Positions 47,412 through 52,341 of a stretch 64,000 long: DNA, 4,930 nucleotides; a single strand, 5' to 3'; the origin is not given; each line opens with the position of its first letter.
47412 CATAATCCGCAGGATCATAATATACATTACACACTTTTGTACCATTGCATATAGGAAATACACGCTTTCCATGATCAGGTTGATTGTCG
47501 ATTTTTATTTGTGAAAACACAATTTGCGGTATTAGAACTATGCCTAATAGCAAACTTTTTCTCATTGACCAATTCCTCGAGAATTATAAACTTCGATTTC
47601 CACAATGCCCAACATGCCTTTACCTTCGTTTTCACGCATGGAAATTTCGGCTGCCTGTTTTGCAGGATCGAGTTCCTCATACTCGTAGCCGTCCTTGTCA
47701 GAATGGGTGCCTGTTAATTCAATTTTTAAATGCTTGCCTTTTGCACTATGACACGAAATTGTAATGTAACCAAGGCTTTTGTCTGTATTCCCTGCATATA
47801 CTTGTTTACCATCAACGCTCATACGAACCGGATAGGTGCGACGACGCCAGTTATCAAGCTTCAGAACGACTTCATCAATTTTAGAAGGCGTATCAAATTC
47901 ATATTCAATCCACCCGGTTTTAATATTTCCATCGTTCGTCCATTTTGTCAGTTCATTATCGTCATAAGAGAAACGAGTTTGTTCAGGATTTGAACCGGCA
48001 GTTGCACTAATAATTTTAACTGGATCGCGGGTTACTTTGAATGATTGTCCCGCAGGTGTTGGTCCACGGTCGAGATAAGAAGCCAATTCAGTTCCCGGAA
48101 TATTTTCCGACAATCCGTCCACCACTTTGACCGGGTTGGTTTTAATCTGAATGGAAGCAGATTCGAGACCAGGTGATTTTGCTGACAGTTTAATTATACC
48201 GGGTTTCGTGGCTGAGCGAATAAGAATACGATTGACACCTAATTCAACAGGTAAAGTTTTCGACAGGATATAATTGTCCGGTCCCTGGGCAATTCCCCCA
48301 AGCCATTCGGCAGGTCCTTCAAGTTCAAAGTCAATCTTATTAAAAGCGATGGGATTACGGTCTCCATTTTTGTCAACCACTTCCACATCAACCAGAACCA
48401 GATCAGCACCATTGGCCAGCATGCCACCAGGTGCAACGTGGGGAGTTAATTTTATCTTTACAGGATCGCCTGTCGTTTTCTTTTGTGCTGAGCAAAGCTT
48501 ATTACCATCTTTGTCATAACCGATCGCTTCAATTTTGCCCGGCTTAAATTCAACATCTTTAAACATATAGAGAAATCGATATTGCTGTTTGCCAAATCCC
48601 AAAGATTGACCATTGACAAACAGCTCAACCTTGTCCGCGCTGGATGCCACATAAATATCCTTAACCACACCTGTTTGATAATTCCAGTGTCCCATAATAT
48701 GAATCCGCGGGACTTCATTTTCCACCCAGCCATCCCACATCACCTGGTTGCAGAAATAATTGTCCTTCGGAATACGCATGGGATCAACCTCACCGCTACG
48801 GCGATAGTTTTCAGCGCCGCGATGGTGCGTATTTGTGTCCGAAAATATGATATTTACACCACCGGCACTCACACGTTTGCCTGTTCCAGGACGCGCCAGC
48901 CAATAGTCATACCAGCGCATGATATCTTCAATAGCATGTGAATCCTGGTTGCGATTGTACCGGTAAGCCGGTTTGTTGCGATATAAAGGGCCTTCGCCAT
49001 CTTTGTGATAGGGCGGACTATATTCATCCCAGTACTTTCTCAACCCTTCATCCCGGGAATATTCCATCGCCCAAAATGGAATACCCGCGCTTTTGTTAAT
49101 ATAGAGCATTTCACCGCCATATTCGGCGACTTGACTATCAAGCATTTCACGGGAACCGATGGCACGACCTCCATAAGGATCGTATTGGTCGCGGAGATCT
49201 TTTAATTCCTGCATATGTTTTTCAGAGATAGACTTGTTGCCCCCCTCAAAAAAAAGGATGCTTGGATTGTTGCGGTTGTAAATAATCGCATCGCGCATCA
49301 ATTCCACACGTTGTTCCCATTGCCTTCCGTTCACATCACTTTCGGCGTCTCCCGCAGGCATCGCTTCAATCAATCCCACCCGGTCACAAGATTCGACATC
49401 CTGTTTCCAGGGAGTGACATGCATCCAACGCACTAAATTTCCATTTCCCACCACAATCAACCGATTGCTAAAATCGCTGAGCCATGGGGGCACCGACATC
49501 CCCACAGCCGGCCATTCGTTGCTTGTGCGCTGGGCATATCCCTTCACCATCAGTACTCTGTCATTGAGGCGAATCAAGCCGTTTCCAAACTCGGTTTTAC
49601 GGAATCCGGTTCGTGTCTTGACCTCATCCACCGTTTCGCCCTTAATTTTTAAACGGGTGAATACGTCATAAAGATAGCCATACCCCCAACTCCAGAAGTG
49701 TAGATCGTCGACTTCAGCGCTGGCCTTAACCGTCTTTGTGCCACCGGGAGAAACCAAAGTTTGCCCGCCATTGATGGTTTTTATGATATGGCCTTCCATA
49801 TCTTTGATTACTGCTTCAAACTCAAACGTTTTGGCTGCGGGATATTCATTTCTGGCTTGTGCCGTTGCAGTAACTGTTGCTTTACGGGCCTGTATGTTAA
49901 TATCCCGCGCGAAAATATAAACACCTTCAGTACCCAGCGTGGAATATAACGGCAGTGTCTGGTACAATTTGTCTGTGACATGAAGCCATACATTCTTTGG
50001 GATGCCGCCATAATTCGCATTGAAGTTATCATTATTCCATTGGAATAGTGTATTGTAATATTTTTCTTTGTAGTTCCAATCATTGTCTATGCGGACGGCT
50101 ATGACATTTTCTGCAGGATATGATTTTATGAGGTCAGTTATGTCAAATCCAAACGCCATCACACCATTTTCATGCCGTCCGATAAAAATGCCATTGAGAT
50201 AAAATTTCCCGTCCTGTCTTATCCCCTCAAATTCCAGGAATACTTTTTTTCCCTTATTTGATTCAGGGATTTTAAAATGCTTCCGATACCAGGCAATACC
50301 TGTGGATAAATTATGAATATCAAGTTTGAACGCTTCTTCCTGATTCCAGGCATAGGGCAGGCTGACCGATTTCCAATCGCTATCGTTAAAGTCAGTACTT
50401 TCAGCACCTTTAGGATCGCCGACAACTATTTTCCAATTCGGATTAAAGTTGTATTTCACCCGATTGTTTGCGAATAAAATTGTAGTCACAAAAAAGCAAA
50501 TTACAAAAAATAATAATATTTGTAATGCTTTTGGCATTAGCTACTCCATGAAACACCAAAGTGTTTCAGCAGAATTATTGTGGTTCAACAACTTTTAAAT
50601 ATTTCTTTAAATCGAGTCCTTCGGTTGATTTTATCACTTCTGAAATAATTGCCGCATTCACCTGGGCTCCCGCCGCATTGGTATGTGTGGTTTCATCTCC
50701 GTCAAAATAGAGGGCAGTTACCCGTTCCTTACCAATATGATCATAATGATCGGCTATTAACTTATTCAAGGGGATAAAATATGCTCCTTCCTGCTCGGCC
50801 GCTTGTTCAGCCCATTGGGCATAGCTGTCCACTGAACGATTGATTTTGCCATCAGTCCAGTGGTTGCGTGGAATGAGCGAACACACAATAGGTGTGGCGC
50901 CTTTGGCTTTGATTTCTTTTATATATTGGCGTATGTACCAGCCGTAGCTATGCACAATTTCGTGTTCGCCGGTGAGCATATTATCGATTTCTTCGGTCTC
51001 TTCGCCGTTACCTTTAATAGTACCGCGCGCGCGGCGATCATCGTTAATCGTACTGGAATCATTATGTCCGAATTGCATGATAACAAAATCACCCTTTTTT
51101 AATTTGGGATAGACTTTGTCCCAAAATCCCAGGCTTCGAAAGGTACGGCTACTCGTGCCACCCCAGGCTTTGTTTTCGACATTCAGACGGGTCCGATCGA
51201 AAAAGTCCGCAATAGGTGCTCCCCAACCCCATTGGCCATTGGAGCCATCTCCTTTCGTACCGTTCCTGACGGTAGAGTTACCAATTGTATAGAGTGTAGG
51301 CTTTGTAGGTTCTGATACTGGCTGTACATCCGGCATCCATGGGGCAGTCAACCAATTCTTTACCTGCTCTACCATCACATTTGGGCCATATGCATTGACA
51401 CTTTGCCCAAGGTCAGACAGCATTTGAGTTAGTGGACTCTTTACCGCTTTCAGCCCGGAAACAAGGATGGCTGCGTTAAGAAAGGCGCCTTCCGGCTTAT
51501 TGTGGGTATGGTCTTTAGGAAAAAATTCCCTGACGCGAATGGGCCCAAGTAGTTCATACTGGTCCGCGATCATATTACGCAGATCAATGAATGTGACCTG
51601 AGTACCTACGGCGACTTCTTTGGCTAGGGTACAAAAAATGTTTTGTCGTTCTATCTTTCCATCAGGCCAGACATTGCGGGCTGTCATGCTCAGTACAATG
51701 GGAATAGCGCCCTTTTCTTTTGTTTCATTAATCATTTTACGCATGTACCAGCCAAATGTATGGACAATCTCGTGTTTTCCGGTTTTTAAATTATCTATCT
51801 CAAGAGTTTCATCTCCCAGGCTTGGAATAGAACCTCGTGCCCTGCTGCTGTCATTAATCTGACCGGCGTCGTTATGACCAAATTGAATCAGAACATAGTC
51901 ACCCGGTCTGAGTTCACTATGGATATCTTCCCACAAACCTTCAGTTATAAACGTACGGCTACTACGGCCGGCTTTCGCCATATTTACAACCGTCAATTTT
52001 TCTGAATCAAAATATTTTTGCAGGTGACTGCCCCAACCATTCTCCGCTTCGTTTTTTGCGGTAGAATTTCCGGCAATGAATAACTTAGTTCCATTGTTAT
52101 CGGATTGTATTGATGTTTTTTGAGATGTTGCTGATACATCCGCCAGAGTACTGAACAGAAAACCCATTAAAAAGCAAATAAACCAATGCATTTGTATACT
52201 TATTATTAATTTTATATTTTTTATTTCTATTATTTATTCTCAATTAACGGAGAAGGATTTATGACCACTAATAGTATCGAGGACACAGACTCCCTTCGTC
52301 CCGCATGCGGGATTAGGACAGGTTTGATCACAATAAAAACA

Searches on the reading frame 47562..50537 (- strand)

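Call 73: search_protein_families(library=pfam, proteins=[window:47562-50537:-], max_evalue=0.00001)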
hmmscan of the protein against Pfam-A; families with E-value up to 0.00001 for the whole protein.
window:47562-50537:- (991 aa): 7 families
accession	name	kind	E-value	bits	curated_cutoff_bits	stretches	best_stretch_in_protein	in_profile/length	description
PF16355.11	DUF4982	-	4.1e-16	59.1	23.9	1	623-682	1-61/61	Domain of unknown function (DUF4982)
PF18565.7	Glyco_hydro2_C5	-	7.3e-16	58.4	32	1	706-797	10-103/103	Glycoside hydrolase family 2 C-terminal domain 5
PF02837.24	Glyco_hydro_2_N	-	4.7e-13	49.8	28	1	32-184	5-164/169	Glycosyl hydrolases family 2, sugar binding domain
PF00703.27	Glyco_hydro_2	-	1.8e-12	48.4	23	1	217-313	14-109/109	Glycosyl hydrolases family 2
PF22666.2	Glyco_hydro_2_N2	-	1.7e-10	41.6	27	1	81-168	49-136/167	Glycosyl hydrolase 2 galactose-binding domain-like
PF21467.3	BetaGal_gal-bd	-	1.7e-06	28.5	27.3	0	82-122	2-40/62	Beta-galactosidase, galactose-binding domain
PF13364.12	BetaGal_ABD2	-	4.2e-06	27.9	23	0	69-152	25-108/112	Beta-galactosidase second all-beta domain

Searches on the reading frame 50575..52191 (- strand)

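Call 73: search_protein_families(library=pfam, proteins=[window:50575-52191:-], max_evalue=0.00001)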
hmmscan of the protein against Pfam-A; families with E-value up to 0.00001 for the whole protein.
window:50575-52191:- (538 aa): 2 families
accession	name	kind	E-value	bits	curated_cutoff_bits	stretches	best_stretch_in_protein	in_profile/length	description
PF13472.12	Lipase_GDSL_2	-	3e-28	100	32.9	2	303-510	2-177/178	GDSL-like Lipase/Acylhydrolase family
PF00657.28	Lipase_GDSL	-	6.6e-15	56.2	23.6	1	301-511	2-203/208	GDSL-like Lipase/Acylhydrolase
